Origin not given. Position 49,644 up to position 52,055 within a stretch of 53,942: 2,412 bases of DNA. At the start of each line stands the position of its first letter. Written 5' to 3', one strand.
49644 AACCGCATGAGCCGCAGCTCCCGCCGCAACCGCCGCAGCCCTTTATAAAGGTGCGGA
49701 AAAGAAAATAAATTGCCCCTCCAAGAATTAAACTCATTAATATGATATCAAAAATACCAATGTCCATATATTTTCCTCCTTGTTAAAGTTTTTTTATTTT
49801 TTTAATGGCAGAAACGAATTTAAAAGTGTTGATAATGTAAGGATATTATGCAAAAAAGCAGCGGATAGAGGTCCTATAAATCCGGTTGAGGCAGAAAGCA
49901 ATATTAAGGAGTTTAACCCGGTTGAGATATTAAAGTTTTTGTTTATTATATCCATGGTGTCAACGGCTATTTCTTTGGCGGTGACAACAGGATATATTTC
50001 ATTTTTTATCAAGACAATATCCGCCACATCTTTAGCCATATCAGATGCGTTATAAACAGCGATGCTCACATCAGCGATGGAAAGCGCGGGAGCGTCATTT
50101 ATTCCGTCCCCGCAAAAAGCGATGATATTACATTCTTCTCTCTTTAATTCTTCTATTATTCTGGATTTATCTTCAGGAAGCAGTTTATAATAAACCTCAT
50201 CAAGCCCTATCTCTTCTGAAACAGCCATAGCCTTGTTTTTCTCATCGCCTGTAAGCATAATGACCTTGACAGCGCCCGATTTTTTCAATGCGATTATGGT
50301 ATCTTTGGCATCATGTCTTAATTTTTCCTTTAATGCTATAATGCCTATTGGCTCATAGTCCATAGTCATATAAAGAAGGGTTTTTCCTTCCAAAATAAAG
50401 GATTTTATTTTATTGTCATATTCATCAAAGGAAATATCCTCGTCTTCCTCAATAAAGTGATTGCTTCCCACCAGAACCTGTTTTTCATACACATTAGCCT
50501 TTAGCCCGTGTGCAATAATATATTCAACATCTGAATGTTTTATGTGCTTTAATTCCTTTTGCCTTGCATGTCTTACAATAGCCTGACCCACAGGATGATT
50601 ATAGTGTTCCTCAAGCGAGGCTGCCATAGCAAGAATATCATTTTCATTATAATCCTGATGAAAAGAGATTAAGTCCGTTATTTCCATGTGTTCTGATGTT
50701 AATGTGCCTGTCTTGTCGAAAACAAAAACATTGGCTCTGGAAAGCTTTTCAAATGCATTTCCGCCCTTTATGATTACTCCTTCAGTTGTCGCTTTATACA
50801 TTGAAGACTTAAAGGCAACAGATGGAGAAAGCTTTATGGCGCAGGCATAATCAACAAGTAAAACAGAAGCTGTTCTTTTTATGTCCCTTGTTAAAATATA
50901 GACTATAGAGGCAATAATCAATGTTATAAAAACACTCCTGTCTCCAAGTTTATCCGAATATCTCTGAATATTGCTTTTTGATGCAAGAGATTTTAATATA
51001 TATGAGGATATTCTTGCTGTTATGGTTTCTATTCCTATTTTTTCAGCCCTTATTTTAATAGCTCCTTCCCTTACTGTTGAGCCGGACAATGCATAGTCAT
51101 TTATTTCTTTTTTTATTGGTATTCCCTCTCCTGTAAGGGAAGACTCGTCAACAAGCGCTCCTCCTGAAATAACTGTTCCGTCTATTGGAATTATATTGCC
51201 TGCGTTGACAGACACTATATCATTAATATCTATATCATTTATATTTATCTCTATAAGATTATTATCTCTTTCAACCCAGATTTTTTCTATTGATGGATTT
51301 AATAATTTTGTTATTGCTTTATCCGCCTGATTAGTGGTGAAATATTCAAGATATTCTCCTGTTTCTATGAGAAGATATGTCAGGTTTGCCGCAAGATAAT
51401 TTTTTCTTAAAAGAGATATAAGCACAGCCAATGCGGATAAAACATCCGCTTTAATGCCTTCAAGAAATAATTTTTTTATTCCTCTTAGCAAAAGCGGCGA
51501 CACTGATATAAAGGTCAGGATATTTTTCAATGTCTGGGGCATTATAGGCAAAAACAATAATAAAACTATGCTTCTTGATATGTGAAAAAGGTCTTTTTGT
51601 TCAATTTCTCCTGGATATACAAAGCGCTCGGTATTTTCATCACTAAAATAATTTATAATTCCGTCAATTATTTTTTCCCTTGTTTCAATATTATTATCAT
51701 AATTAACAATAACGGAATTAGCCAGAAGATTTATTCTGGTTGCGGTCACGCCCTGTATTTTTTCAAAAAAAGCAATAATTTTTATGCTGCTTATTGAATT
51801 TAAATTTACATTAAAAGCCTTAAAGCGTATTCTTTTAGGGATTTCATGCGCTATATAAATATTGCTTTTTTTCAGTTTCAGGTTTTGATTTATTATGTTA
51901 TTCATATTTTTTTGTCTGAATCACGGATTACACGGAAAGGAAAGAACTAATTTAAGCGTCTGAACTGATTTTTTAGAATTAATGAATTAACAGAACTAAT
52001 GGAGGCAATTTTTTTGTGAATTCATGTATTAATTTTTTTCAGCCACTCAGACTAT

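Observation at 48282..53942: Candidate metal-sequestration / ferrosome-like membrane system built around a non-CPx P1B ATPase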

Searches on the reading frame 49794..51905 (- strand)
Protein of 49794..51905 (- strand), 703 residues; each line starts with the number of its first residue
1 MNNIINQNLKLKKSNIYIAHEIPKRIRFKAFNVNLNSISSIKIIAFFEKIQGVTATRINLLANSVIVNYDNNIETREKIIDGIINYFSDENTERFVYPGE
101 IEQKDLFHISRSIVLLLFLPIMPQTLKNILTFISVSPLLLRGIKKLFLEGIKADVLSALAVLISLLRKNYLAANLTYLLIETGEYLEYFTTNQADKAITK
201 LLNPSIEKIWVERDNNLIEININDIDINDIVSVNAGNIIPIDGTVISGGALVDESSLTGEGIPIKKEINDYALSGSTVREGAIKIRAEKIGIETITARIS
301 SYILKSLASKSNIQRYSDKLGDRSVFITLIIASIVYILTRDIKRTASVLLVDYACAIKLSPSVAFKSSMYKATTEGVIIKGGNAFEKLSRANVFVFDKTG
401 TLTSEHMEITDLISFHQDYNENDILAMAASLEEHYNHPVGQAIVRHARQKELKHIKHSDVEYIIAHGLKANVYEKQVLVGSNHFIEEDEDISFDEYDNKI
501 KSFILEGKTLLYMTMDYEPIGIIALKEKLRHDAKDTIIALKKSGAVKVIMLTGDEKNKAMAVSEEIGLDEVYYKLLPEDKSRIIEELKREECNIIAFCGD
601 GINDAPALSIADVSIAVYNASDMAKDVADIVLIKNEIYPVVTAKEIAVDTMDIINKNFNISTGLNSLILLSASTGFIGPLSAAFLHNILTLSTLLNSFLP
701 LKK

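Call 3: search_protein_families(library=pfam, proteins=[window:49794-51905:-], max_evalue=0.1)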
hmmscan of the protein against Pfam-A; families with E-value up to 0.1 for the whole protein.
window:49794-51905:- (703 aa): 4 families
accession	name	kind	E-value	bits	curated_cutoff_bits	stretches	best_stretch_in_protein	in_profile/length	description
PF00122.25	E1-E2_ATPase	-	2e-35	122.4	28.1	1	207-372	5-178/181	E1-E2 ATPase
PF00702.32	Hydrolase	-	4.4e-27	96.2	26.4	1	393-611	3-190/191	haloacid dehalogenase-like hydrolase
PF08282.18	Hydrolase_3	-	8.4e-08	32.7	20.9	1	582-636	194-247/255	haloacid dehalogenase-like hydrolase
PF19991.5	HMA_2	-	9.1e-07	29.4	30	1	14-84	6-76/154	Heavy metal associated domain 2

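Call 4: search_protein_families(library=ncbifam, proteins=[window:49794-51905:-], max_evalue=0.1)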
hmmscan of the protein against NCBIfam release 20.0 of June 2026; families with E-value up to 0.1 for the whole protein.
window:49794-51905:- (703 aa): 28 families (the best 25 are shown)
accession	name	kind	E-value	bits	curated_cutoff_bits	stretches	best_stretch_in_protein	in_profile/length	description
TIGR01525.1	ATPase-IB_hvy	subfamily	2.1e-142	475.9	346.25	1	154-698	2-558/560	heavy metal translocating P-type ATPase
TIGR01512.1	ATPase-IB2_Cd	subfamily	2.6e-103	346.4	313.5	2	154-448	2-284/494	cadmium family heavy metal-translocating P-type ATPase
TIGR01511.1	ATPase-IB1_Cu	subfamily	1e-90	305.2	397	1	158-697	25-538/542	copper-translocating P-type ATPase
NF008262.1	PRK11033.1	equivalog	6.4e-88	296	1005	1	120-678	144-705/731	zinc/cadmium/mercury/lead-transporting ATPase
NF007952.0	PRK10671.1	equivalog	6.4e-81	272.7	1316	1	170-689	290-812/838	copper-exporting P-type ATPase CopA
NF033775.1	P_type_ZntA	exception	2.1e-78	264.4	1240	1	159-678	189-706/732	Zn(II)/Cd(II)/Pb(II) translocating P-type ATPase ZntA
TIGR01494.1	ATPase_P-type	subfamily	1.2e-65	221.8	62.3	1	176-677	2-465/478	HAD-IC family P-type ATPase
TIGR01647.1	ATPase-IIIA_H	equivalog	1.9e-56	191.7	615.5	2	159-572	44-485/755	plasma-membrane proton-efflux P-type ATPase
TIGR01497.1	kdpB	equivalog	2.1e-40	138.5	527.9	1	211-636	110-552/675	potassium-transporting ATPase subunit KdpB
TIGR01657.1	P-ATPase-V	hypoth_equivalog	1.9e-31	108.5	618.25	4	155-267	178-291/1055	ATP13A2 family polyamine export P-type ATPase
TIGR01517.1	ATPase-IIB_Ca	equivalog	6e-31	107.4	507.05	2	207-428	156-395/882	calcium-translocating P-type ATPase, PMCA-type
TIGR01522.1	ATPase-IIA2_Ca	equivalog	3.8e-30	104.3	798.3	3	571-682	567-682/854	calcium-transporting P-type ATPase, PMR1-type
TIGR01524.1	ATPase-IIIB_Mg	equivalog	4.1e-29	101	610.75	2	571-638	582-648/867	magnesium-translocating P-type ATPase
NF010609.0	PRK14010.1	equivalog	7.2e-29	100.5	1323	1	210-633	108-544/673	K(+)-transporting ATPase subunit B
NF011702.0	PRK15122.1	subfamily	1.4e-25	89.4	975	3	570-637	620-686/907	magnesium-translocating P-type ATPase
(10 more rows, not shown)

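Call 7: find_encoding_contigs(protein=window:49794-51905:-, flank=10000, max_places=6)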
Protein window:49794-51905:- (703 aa): 3 contigs read that carry it; 3 places shown.
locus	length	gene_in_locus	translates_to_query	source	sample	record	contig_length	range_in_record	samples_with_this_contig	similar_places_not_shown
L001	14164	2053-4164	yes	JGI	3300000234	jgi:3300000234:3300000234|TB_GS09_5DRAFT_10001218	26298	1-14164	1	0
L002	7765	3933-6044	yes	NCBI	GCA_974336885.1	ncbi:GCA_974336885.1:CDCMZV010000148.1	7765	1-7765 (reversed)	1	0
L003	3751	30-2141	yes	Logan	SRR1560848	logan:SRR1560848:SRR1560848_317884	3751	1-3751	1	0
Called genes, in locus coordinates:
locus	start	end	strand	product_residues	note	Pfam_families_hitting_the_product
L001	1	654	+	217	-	?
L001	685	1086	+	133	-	PF26373:MamC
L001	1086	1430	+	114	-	-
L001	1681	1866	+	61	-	-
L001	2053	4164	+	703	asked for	PF19991:HMA_2 (weak), PF00122:E1-E2_ATPase, PF00702:Hydrolase, PF08282:Hydrolase_3 (weak)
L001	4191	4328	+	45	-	PF12669:FeoB_associated (weak)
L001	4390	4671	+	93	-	PF01169:GDT1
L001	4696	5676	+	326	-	PF01545:Cation_efflux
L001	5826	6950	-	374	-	PF07907:YibE_F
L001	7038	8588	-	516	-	PF00245:Alk_phosphatase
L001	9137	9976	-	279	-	PF00459:Inositol_P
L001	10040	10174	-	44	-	-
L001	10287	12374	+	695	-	PF00009:GTP_EFTU, PF03144:GTP_EFTU_D2, PF22042:EF-G_D2, PF14492:EFG_III, PF16658:RF3_C, PF03764:EFG_IV, PF00679:EFG_C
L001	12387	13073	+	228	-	-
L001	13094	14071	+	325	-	PF00005:ABC_tran, PF13304:AAA_21 (weak), PF08352:oligo_HPY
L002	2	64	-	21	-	?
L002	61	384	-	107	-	PF14076:DUF4258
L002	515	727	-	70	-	PF15919:HicB_lk_antitox, PF21748:UPF0150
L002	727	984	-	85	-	PF07927:HicA_toxin (weak)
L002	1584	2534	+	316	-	-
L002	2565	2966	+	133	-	PF26373:MamC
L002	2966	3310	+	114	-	-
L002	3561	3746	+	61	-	-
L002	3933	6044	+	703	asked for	PF19991:HMA_2 (weak), PF00122:E1-E2_ATPase, PF00702:Hydrolase, PF08282:Hydrolase_3 (weak)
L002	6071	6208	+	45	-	PF12669:FeoB_associated (weak)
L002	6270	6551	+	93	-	PF01169:GDT1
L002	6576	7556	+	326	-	PF01545:Cation_efflux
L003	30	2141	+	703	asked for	PF19991:HMA_2 (weak), PF00122:E1-E2_ATPase, PF00702:Hydrolase, PF08282:Hydrolase_3 (weak)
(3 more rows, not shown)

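Call 11: find_homologous_proteins(query=window:49794-51905:-, max_evalue=1e-20)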
Query window:49794-51905:- (703 aa): 3790 proteins with E <= 1e-20 among 8000 candidates; the best 120 are listed.
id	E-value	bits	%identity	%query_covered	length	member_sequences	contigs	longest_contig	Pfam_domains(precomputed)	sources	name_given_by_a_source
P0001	0.0e+0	1494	100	100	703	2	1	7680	PF00702.33,PF08282.19,PF19991.6,PF00122.26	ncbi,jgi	jgi:heavy metal translocating P-type ATPase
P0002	0.0e+0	1349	90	100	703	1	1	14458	PF00702.33,PF08282.19,PF00122.26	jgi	-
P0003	3.9e-262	889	61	97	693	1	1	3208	PF00702.33,PF08282.19,PF00122.26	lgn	-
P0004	2.0e-199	682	47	97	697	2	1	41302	PF00702.33,PF19991.6,PF00122.26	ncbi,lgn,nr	ncbi:MAG: heavy metal translocating P-type ATPase [Thermodesulfovibrionales bacterium]|nr:heavy meta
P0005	1.6e-166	574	40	97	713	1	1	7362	PF00702.33,PF00122.26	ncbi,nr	ncbi:MAG: heavy metal translocating P-type ATPase [Magnetococcales bacterium]|nr:heavy metal translo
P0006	1.7e-162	560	40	97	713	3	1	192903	PF00702.33,PF00122.26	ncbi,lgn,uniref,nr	ncbi:heavy metal translocating P-type ATPase [Candidatus Albibeggiatoa sp. nov. NOAA]|uniref:heavy m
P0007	1.8e-162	560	41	98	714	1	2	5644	PF00702.33,PF00122.26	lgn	-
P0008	1.4e-161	557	40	97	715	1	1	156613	PF00702.33,PF00122.26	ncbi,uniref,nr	ncbi:heavy metal translocating P-type ATPase [Thioflexithrix psekupsensis]|uniref:P-type Zn(2+) tran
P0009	1.4e-160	554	39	98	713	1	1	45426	PF00702.33,PF00122.26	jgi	-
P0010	1.7e-160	554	41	97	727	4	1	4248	PF00702.33,PF08282.19,PF19991.6,PF00122.26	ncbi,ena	-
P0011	1.5e-157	544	41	98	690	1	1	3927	PF00702.33,PF00122.26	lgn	-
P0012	1.1e-155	538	40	97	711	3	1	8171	PF00702.33,PF00122.26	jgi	jgi:manganese/zinc-transporting P-type ATPase C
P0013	2.6e-155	537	39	97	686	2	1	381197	PF00403.33,PF00702.33,PF08282.19,PF19991.6,PF00122.26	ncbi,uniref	ncbi:heavy metal translocating P-type ATPase [Vibrio owensii]|uniref:heavy metal translocating P-typ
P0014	3.1e-155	536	39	97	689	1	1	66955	PF00702.33,PF00122.26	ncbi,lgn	-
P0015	5.8e-155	535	39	97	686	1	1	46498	PF00403.33,PF00702.33,PF08282.19,PF19991.6,PF00122.26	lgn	-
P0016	6.3e-155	535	39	97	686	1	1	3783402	PF00403.33,PF00702.33,PF08282.19,PF19991.6,PF00122.26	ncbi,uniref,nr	ncbi:heavy metal translocating P-type ATPase [Vibrio owensii]|uniref:heavy metal translocating P-typ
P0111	1.8e-108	382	33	98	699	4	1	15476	PF00702.33,PF19991.6,PF00122.26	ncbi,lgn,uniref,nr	ncbi:heavy metal translocating P-type ATPase [Clostridioides sp. ZZV14-6345]|uniref:heavy metal tran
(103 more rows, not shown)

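Call 12: find_encoding_contigs(protein=P0002, flank=8000, max_places=2)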
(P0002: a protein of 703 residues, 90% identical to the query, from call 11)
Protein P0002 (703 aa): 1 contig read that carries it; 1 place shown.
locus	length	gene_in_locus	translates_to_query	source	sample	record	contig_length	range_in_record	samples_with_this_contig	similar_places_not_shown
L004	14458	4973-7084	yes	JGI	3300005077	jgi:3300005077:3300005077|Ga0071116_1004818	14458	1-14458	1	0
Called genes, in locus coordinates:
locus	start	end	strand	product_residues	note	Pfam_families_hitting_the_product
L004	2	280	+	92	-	?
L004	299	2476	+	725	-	PF19991:HMA_2, PF00122:E1-E2_ATPase, PF00702:Hydrolase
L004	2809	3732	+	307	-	-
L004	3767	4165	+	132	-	PF26373:MamC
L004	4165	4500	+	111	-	-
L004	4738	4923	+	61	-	-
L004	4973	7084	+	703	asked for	PF00122:E1-E2_ATPase, PF00702:Hydrolase, PF08282:Hydrolase_3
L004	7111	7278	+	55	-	PF12669:FeoB_associated (weak)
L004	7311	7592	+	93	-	PF01169:GDT1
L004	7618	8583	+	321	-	PF01545:Cation_efflux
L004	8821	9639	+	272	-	-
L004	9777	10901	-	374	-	PF07907:YibE_F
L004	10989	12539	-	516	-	PF00245:Alk_phosphatase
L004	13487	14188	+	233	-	PF00535:Glycos_transf_2, PF13641:Glyco_tranf_2_3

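Call 13: find_encoding_contigs(protein=P0004, flank=8000, max_places=2)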
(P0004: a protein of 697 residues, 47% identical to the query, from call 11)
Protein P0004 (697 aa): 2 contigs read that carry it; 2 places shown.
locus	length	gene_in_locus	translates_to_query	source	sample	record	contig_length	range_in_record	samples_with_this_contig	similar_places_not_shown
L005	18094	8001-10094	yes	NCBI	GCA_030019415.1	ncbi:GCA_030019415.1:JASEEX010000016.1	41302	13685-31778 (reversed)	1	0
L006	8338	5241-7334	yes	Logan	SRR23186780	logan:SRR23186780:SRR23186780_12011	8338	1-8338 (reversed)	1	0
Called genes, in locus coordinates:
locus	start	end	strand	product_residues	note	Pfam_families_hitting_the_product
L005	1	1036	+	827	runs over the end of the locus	PF01926:MMR_HSR1, PF02421:FeoB_N, PF09439:SRPRB (weak), PF17910:FeoB_Cyto, PF07670:Gate, PF07664:FeoB_C, PF07670:Gate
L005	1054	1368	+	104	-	-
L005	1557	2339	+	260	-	PF10670:DUF4198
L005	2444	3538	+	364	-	PF04966:OprB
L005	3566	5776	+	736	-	PF19991:HMA_2 (weak), PF00122:E1-E2_ATPase, PF00702:Hydrolase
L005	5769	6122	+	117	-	PF19991:HMA_2 (weak)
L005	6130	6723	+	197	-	-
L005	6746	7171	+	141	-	PF26373:MamC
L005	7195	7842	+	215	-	-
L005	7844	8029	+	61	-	-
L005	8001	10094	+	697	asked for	PF19991:HMA_2 (weak), PF00122:E1-E2_ATPase, PF00702:Hydrolase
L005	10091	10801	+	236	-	PF04023:FeoA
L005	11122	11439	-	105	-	PF01541:GIY-YIG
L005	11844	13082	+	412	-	PF13384:HTH_23 (faint), PF13551:HTH_29 (weak)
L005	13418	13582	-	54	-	-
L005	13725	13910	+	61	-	-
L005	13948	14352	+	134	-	PF01980:TrmO_N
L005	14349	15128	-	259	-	PF13489:Methyltransf_23, PF08241:Methyltransf_11, PF13649:Methyltransf_25, PF13847:Methyltransf_31 (faint)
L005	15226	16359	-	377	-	PF04055:Radical_SAM, PF13186:SPASM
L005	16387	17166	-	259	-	PF03372:Exo_endo_phos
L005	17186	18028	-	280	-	PF00753:Lactamase_B, PF23023:Anti-Pycsar_Apyc1 (faint), PF12706:Lactamase_B_2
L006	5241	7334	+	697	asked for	PF19991:HMA_2 (weak), PF00122:E1-E2_ATPase, PF00702:Hydrolase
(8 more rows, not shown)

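Call 14: find_encoding_contigs(protein=P0006, flank=8000, max_places=2)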
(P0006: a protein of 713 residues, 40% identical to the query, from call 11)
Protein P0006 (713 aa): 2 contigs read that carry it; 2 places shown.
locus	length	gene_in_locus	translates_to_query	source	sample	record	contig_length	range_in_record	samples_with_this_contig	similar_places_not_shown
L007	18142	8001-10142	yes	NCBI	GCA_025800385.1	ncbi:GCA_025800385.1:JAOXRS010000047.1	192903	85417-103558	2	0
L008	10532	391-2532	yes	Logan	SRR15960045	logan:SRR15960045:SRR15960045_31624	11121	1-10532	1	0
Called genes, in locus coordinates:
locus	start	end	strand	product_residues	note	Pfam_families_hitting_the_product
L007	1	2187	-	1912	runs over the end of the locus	PF08447:PAS_3, PF08447:PAS_3, PF00989:PAS, PF08447:PAS_3, PF13426:PAS_9, PF08447:PAS_3, PF13426:PAS_9, PF08447:PAS_3, +7 more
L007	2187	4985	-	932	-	PF02743:dCache_1 (weak), PF00672:HAMP, PF00989:PAS, PF08448:PAS_4, PF13426:PAS_9, PF00512:HisKA, PF02518:HATPase_c, PF00072:Response_reg (weak)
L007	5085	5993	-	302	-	PF01218:Coprogen_oxidas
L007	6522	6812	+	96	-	PF19991:HMA_2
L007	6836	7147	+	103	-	-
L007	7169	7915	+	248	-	-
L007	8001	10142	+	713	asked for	PF00122:E1-E2_ATPase, PF00702:Hydrolase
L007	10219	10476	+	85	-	PF04023:FeoA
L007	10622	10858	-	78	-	-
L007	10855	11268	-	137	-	PF13470:PIN_3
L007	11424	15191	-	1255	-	PF12770:CHAT, PF13374:TPR_10 (faint), PF00515:TPR_1 (faint), PF17874:TPR_MalT, PF13424:TPR_12, PF14938:SNAP, PF17874:TPR_MalT (weak), PF13424:TPR_12, +4 more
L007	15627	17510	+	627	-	-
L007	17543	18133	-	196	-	PF00588:SpoU_methylase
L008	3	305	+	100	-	?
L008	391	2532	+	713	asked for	PF00122:E1-E2_ATPase, PF00702:Hydrolase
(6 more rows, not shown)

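Call 16: find_encoding_contigs(protein=P0111, flank=5000, max_places=2)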
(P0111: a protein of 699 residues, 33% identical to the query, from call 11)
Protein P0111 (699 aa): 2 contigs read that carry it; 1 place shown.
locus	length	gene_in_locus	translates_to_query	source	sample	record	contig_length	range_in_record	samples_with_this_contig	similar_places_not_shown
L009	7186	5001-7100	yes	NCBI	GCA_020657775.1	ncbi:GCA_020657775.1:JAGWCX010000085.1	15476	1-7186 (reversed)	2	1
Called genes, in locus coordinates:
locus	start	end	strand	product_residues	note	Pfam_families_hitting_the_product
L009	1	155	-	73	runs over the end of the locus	PF11007:CotJA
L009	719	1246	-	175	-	PF02195:ParB_N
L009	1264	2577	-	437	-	PF01507:PAPS_reduct, PF11922:DUF3440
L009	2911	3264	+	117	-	PF12663:DUF3788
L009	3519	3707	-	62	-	-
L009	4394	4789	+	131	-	PF19605:DUF6110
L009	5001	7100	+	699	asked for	PF19991:HMA_2 (faint), PF00122:E1-E2_ATPase, PF00702:Hydrolase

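Call 24: search_dna_similar(query=window:49794-51905:-, collection=plasmids, mode=protein, max_rows=40, rows=spread)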
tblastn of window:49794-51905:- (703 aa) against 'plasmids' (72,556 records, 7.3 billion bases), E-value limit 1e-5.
The search stops at 5000 records and this limit was reached: more records match than are counted here, and every count below describes the 5000 best-scoring records only.
Records with a match: at least 5000; places in all: 7998; records where one place covers at least 80% of the query: 98.
Best place of each record, by identity: <60% 5000.
By first word of the organism name: Klebsiella 2027; Enterococcus 290; Escherichia 270; Staphylococcus 198; Rhizobium 185; Enterobacter 171; Salmonella 125; Sinorhizobium 115; Acinetobacter 115; Pseudosulfitobacter 66; and 320 more.
By predicted mobility (MOB-suite, as given by PLSDB): conjugative 2147; non-mobilizable 1920; mobilizable 933.
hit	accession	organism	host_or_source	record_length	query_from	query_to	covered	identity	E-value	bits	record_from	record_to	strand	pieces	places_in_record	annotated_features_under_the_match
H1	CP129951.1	Arcobacter sp. DSM 115972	animal,chicken meat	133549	20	697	96%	39.0%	1e-129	431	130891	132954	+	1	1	heavy metal translocating P-type ATPase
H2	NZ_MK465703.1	Enterococcus faecium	-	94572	183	698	72%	33.0%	9e-57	248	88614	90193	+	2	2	none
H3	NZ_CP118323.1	Rhodococcus sp. DK176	pure culture,crude oil-contaminated soil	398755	167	697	76%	30.6%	5e-82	292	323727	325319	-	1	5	cation-translocating P-type ATPase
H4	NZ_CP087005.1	Pseudosulfitobacter pseudonitzschiae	Skeletonema costatum,The surface ...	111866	170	694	75%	30.7%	1e-61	231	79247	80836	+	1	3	heavy metal translocating P-type ATPase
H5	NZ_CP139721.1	Nitratireductor rhodophyticola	Bacterial Culture,hydrothermal vent ...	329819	170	694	75%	30.5%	9e-60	226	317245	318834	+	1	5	heavy metal translocating P-type ATPase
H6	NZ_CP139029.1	Klebsiella aerogenes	Homo sapiens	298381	170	694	75%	30.4%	4e-63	236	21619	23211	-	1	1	silP: Ag(+)-translocating P-type ATPase SilP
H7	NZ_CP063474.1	Escherichia coli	chicken meat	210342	170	694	75%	30.4%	4e-63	236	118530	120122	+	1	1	silP: Ag(+)-translocating P-type ATPase SilP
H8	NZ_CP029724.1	Klebsiella pneumoniae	-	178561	170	694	75%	30.4%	5e-62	233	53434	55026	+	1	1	silP: Ag(+)-translocating P-type ATPase SilP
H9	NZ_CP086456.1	Klebsiella pneumoniae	Homo sapiens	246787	170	694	75%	30.4%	5e-62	233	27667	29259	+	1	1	silP: Ag(+)-translocating P-type ATPase SilP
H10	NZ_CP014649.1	Klebsiella pneumoniae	-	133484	170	694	75%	30.4%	5e-62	233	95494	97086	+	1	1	silP: Ag(+)-translocating P-type ATPase SilP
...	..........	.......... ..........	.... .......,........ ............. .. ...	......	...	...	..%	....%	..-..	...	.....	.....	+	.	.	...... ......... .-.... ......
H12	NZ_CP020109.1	Klebsiella pneumoniae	-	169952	170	694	75%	30.4%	5e-62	233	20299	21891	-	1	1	silP: Ag(+)-translocating P-type ATPase SilP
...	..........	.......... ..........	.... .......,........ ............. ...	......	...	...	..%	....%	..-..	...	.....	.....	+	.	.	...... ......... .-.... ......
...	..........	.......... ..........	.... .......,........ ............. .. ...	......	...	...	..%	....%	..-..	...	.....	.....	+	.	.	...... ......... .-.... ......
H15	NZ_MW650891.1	Klebsiella pneumoniae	-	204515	170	694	75%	30.4%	5e-62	233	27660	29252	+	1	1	silP: Ag(+)-translocating P-type ATPase SilP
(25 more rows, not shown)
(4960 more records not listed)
